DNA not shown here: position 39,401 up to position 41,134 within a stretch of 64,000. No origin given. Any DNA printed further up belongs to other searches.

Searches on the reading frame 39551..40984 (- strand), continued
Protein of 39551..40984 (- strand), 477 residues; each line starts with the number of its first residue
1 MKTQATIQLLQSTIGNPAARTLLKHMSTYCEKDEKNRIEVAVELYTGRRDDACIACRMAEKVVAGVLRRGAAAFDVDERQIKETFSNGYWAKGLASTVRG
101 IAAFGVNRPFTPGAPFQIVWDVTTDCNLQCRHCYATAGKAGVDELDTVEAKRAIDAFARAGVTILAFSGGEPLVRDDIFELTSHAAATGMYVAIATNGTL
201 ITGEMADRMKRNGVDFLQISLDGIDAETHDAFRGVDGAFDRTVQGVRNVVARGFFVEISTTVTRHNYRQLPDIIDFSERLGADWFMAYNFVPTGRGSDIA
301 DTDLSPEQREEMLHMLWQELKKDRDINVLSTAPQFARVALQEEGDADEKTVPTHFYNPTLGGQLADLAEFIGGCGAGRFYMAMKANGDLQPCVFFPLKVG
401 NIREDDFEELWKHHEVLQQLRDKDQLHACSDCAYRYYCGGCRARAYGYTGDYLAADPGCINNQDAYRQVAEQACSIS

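Call 23: search_protein_families(library=ncbifam, proteins=[L005:7416-8885:+, L007:4685-6004:+, L002:7450-7719:+, L002:5334-5783:+], max_evalue=0.01)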
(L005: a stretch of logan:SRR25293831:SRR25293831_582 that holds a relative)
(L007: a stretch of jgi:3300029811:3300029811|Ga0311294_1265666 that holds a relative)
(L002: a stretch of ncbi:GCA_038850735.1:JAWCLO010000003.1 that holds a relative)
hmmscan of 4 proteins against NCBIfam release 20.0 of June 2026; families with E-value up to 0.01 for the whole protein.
L005:7416-8885:+ (489 aa): 13 families
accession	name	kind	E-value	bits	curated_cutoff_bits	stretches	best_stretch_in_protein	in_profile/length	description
TIGR04013.1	B12_SAM_MJ_1487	hypoth_equivalog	7.4e-18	64.5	251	1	131-424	64-355/382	TIGR04013 family B12-binding domain/radical SAM domain-containing protein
TIGR04014.1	B12_SAM_MJ_0865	equivalog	8.9e-13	47.8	360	1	133-420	64-357/434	methyl-coenzyme M reductase glutamine C-methyltransferase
TIGR01578.1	MiaB-like-B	hypoth_equivalog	7e-11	41.5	314.7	1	131-272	60-194/421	tRNA (N(6)-L-threonylcarbamoyladenosine(37)-C(2))-methylthiotransferase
TIGR00089.1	TIGR00089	subfamily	8.7e-11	41.2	251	1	134-273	66-201/429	MiaB/RimO family radical SAM methylthiotransferase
TIGR01574.1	miaB-methiolase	equivalog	1.5e-10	40.7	355.3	1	128-403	60-326/437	tRNA (N6-isopentenyl adenosine(37)-C2)-methylthiotransferase MiaB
TIGR04072.2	rSAM_ladder_B12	equivalog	1e-07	31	360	1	134-405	94-352/443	lipid biosynthesis B12-binding/radical SAM protein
NF050148.1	rSAM_ApyD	equivalog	7.5e-07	27.9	750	1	217-406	202-370/645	RiPP biosynthesis radical SAM protein ApyD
TIGR04367.1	HpnR_B12_rSAM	equivalog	0.00088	17.9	650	0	217-293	189-263/490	hopanoid C-3 methylase HpnR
TIGR01125.1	TIGR01125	equivalog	0.00089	18.4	356.95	1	167-284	94-209/432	30S ribosomal protein S12 methylthiotransferase RimO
NF033712.0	B12_rSAM_KedN5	subfamily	0.0017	16.6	700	0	216-251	197-235/624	KedN5 family methylcobalamin-dependent radical SAM C-methyltransferase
TIGR01579.1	MiaB-like-C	equivalog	0.0029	16.9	357.05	1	152-403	77-319/416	tRNA (N(6)-L-threonylcarbamoyladenosine(37)-C(2))-methylthiotransferase MtaB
NF038361.1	rSAM_Sden_1168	equivalog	0.0048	15.5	575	0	220-408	288-456/560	Sden_1168 family B12-binding radical SAM P-methyltransferase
TIGR04295.1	B12_rSAM_oligo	hypoth_equivalog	0.0083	14.9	400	0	217-257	203-245/422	TIGR04295 family B12-binding domain-containing radical SAM protein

L007:4685-6004:+ (439 aa): 86 families (the best 25 are shown)
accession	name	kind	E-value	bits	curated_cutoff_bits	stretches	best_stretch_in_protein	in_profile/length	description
NF005560.0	PRK07233.1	equivalog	1.3e-21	76.9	252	2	4-111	3-111/435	hypothetical protein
NF058655.1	CrtID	equivalog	1.7e-14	53.6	640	2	4-55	1-52/478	bifunctional phytoene desaturase/3,4-desaturase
NF008843.0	PRK11883.1-3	equivalog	1.8e-14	53.7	406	1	1-287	1-271/424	protoporphyrinogen oxidase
TIGR02734.1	crtI_fam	subfamily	7e-14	51.4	238.1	1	4-58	1-55/504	phytoene desaturase family protein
TIGR02730.1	carot_isom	equivalog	1.1e-13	50.9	586.9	2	2-72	1-71/493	carotenoid isomerase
TIGR00562.1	proto_IX_ox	equivalog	2.1e-13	49.7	97.85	1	2-245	3-254/470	protoporphyrinogen oxidase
NF045689.1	BCarotKetCrtO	equivalog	3.5e-13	48.9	1000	2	209-272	228-295/563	beta-carotene ketolase CrtO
TIGR02733.1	desat_CrtD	equivalog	4.1e-13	48.8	549.7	1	3-75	3-75/492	C-3',4' desaturase CrtD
NF045637.1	carotdesatCrtDProt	equivalog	1.1e-12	47.3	580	1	4-58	1-55/485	1-hydroxycarotenoid 3,4-desaturase CrtD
TIGR00031.1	UDP-GALP_mutase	equivalog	2e-12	46.8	303.75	1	1-125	1-121/378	UDP-galactopyranose mutase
NF042421.1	hydcarot_desat_CrtD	equivalog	1.4e-11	43.6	500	1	1-94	1-88/487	1-hydroxycarotenoid 3,4-desaturase CrtD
NF005548.0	PRK07208.1-4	equivalog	5.3e-11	41.8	389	1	3-55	5-57/488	hypothetical protein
TIGR03467.1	HpnE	equivalog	1.3e-10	41.2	283.05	1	4-128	1-135/430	hydroxysqualene dehydroxylase HpnE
NF005546.0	PRK07208.1-2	equivalog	4.2e-09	35.5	418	1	3-55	6-59/527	hypothetical protein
NF005545.0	PRK07208.1-1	equivalog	1.3e-08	33.7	451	1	3-97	9-102/504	hypothetical protein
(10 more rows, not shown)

L002:7450-7719:+ (89 aa): 1 family
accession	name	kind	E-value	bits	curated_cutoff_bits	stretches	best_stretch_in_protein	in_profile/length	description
TIGR04076.1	TIGR04076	subfamily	9.3e-21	74.2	33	1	3-87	2-89/91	TIGR04076 family protein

L002:5334-5783:+ (149 aa): 0 families

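Call 39: predict_structure(alignment_id=A3)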
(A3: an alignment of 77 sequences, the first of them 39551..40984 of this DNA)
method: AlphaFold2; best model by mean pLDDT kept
length: 477 residues; sequences in the alignment: 77
mean_pLDDT: 85.2   pTM: 0.89
mean pLDDT of the five models: 85.2, 84.5, 84.4, 84.0, 81.5
residues with pLDDT >= 90: 233; 70-90: 174; 50-70: 55; < 50: 15
segments of 3 or more residues with pLDDT < 50: 1-4, 137-139, 370-372
pLDDT, mean of each block of 10 residues (from residue 1): 54 74 87 93 94 94 84 81 91 87 71 75 86 54 89 95 91 95 96 96 98 97 91 91 98 97 89 97 90 55 88 96 93 88 85 79 60 56 92 87 94 89 81 79 86 90 87 63
secondary structure, 60 per line:
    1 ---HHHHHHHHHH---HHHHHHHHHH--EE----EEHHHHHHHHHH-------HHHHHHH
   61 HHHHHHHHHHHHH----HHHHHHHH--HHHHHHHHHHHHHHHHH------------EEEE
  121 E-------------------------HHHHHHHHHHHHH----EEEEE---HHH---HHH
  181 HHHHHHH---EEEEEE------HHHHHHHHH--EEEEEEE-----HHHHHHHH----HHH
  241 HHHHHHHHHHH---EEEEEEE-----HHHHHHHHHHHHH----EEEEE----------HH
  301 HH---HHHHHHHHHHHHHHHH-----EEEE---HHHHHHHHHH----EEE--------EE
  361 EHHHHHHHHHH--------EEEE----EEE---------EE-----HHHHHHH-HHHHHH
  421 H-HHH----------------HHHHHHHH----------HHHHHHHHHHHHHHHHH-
elements in order: H4-13 H17-26 H37-46 H54-73 H78-85 H88-104 E117-121 H147-159 E164-168 H178-187 E191-196 H203-211 E214-220 H226-233 H238-251 E255-261 H267-279 E284-288 H299-302 H306-321 E327-330 H334-343 E348-350 E359-361 H362-371 E380-383 E388-390 H407-413 H415-421 H442-449 H460-476

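Call 40: search_protein_representatives(protein=window:39551-40984:-)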
Query: 477 residues. Proteins with E-value up to 0.001 (for the whole library): 71967; up to 1e-10: 28591; up to 1e-30: 2361. The best 150 are listed.
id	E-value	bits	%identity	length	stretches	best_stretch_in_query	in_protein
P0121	1.9e-134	465.5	47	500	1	8-470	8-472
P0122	3.5e-132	458.0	46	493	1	7-469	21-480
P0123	6.7e-125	434.0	42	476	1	16-472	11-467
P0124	1.2e-121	423.3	43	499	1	16-462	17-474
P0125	1.3e-119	416.6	42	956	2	130-468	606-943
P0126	4.9e-119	414.7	43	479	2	77-466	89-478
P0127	2.5e-117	409.1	44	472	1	5-460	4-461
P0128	1.2e-115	403.5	41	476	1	17-469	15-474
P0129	2.8e-115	402.3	45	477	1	12-460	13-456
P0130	6.9e-110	384.5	40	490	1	8-468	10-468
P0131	9.1e-109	380.8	41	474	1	12-461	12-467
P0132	3.0e-107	375.8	40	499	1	10-475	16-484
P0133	1.7e-106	373.3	42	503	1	36-468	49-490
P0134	1.1e-102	360.8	39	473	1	6-475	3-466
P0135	7.6e-102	358.0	43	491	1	13-464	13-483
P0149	1.7e-85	304.1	43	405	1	114-467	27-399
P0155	1.6e-81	290.9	38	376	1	114-460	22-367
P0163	2.3e-76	274.0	41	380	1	115-463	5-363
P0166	2.9e-74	267.0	41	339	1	117-460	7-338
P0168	2.7e-73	263.8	36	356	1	119-471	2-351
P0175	4.3e-71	256.6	41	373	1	111-467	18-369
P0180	3.4e-70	253.6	38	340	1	115-460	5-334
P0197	2.6e-66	240.8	40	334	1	118-463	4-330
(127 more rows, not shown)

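Call 41: list_cluster_members(proteins=[P0121, P0122, P0123, P0124, P0127, P0128, P0129, P0130, P0131, P0134])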
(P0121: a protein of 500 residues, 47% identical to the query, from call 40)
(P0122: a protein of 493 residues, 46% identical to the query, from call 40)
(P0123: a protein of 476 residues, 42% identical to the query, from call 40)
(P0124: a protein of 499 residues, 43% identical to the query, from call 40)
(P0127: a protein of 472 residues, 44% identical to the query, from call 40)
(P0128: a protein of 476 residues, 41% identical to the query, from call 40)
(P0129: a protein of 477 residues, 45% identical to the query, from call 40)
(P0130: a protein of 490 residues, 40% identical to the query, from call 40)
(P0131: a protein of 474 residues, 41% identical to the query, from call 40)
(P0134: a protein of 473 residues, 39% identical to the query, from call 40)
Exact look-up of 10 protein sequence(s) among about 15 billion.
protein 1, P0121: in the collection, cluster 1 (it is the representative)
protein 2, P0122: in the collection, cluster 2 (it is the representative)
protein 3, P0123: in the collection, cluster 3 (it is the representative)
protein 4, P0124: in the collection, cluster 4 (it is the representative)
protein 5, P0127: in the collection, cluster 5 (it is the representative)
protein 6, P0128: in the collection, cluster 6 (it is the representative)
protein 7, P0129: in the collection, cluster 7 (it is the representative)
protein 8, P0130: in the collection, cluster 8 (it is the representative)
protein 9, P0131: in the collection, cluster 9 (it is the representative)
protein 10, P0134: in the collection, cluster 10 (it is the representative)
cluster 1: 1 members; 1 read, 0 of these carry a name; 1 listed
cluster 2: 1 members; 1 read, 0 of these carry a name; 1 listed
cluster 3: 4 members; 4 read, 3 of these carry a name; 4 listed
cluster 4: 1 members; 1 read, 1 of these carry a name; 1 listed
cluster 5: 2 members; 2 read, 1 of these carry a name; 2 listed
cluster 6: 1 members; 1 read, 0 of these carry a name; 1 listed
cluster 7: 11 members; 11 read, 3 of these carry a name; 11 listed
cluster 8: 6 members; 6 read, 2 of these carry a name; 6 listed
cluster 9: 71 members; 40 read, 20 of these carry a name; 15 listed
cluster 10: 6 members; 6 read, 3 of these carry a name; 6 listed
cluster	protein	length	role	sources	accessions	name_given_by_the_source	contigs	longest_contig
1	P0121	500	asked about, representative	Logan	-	-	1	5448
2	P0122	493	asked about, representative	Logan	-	-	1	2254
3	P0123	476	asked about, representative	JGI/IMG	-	radical SAM protein with 4Fe4S-binding SPASM domain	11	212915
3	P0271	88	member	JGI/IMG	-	radical SAM protein with 4Fe4S-binding SPASM domain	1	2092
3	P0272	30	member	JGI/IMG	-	hypothetical protein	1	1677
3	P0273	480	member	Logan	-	-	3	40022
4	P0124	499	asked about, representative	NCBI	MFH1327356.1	MAG: radical SAM protein [Candidatus Bathyarchaeota archaeon]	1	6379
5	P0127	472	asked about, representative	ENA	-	-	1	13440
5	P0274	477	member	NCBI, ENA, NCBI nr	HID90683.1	TPA: radical SAM protein [Candidatus Bathyarchaeota archaeon] | radical SAM protein [Candidatus Bathyarchaeota archaeon]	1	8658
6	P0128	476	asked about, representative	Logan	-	-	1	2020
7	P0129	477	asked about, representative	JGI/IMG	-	-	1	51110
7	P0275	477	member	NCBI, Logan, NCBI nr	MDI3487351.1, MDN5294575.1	MAG: hypothetical protein PWR26_68 [Methanosarcinales archaeon] | hypothetical protein [Methanosarcinales archaeon]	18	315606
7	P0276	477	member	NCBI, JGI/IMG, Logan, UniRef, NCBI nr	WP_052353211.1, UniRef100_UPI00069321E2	radical SAM/SPASM domain-containing protein [Methermicoccus shengliensis] | radical SAM/SPASM domain-containing protein n=1 Tax=Methermicoccus shengliensis ... | radical SAM protein [Methermicoccus shengliensis]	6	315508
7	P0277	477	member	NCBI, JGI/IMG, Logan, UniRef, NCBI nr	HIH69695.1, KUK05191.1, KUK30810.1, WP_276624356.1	radical SAM/SPASM domain-containing protein [Methermicoccus shengliensis] | Radical SAM protein n=1 Tax=Methermicoccus shengliensis TaxID=660064 ... | MAG: Radical SAM additional 4Fe4S-binding domain protein [Euryarchaeota archaeon 55_53]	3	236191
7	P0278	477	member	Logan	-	-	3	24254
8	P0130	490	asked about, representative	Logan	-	-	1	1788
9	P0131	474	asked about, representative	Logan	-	-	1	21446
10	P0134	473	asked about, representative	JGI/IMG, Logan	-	radical SAM protein with 4Fe4S-binding SPASM domain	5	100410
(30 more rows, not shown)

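Call 45: list_cluster_members(proteins=[P0001, P0011, P0023, P0028, P0030, P0067, P0080, P0099, P0113, P0117])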
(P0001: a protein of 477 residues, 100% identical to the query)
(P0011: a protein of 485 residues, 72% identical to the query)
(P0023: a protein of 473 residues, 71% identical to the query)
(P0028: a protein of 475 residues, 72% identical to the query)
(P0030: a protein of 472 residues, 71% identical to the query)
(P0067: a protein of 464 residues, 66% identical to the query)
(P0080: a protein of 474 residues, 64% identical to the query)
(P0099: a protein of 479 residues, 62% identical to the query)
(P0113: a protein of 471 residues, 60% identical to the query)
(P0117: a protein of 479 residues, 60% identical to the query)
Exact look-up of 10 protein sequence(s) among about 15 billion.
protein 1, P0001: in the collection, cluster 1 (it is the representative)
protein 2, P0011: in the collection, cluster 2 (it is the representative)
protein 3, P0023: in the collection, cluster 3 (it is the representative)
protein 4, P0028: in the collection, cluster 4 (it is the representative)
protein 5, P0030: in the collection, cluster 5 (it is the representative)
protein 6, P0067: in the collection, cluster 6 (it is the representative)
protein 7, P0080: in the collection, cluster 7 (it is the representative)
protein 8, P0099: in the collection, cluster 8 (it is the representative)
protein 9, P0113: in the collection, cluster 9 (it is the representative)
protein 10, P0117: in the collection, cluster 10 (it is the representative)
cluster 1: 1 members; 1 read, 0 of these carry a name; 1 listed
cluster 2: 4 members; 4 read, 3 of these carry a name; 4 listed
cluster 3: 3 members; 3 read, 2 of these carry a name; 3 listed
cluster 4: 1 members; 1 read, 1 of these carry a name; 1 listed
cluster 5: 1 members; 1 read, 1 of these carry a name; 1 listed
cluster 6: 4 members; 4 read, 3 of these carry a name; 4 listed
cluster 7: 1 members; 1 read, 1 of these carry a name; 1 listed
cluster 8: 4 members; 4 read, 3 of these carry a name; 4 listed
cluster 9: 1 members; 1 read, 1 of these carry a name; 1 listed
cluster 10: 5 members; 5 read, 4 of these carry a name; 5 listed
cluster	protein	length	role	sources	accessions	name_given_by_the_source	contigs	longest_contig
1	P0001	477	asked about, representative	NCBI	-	-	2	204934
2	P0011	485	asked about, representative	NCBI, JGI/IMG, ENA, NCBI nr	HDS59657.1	MAG TPA: radical SAM protein [Thermoplasmatales archaeon] | radical SAM protein [Thermoplasmatales archaeon]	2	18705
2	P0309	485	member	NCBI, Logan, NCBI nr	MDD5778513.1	MAG: radical SAM protein [Candidatus Thermoplasmatota archaeon] | radical SAM protein [Candidatus Thermoplasmatota archaeon]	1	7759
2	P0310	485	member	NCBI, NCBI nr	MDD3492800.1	MAG: radical SAM protein [Candidatus Thermoplasmatota archaeon] | radical SAM protein [Candidatus Thermoplasmatota archaeon]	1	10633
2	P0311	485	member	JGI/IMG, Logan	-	-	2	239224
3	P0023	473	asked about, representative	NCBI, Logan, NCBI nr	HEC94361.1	MAG TPA: radical SAM protein [Thermoplasmatales archaeon] | radical SAM protein [Thermoplasmatales archaeon]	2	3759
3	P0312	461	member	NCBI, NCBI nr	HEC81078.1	MAG TPA: radical SAM protein, partial [Thermoplasmatales archaeon] | radical SAM protein [Thermoplasmatales archaeon]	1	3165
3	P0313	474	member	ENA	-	-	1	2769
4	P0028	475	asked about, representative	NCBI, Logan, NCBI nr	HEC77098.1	MAG TPA: radical SAM protein [Thermoplasmatales archaeon] | radical SAM protein [Thermoplasmatales archaeon]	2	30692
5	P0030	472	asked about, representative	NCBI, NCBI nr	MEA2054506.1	MAG: radical SAM protein [Candidatus Thermoplasmatota archaeon] | radical SAM protein [Candidatus Thermoplasmatota archaeon]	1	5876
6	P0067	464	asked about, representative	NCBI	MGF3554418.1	MAG: radical SAM protein [Thermoplasmatota archaeon]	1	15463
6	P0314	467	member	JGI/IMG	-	radical SAM protein with 4Fe4S-binding SPASM domain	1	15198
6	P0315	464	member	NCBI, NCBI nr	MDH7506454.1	MAG: radical SAM protein [Candidatus Thermoplasmatota archaeon] | radical SAM protein [Candidatus Thermoplasmatota archaeon]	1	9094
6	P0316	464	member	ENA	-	-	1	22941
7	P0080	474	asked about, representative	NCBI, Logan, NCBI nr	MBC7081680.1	MAG: radical SAM protein [Thermoplasmatales archaeon] | radical SAM protein [Thermoplasmatales archaeon]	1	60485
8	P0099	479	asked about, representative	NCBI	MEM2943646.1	MAG: radical SAM protein [Methanomassiliicoccales archaeon]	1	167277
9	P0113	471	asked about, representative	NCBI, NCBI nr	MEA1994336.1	MAG: radical SAM protein [Euryarchaeota archaeon] | radical SAM protein [Euryarchaeota archaeon]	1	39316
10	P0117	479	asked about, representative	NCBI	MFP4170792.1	MAG: radical SAM protein [Methanomassiliicoccales archaeon]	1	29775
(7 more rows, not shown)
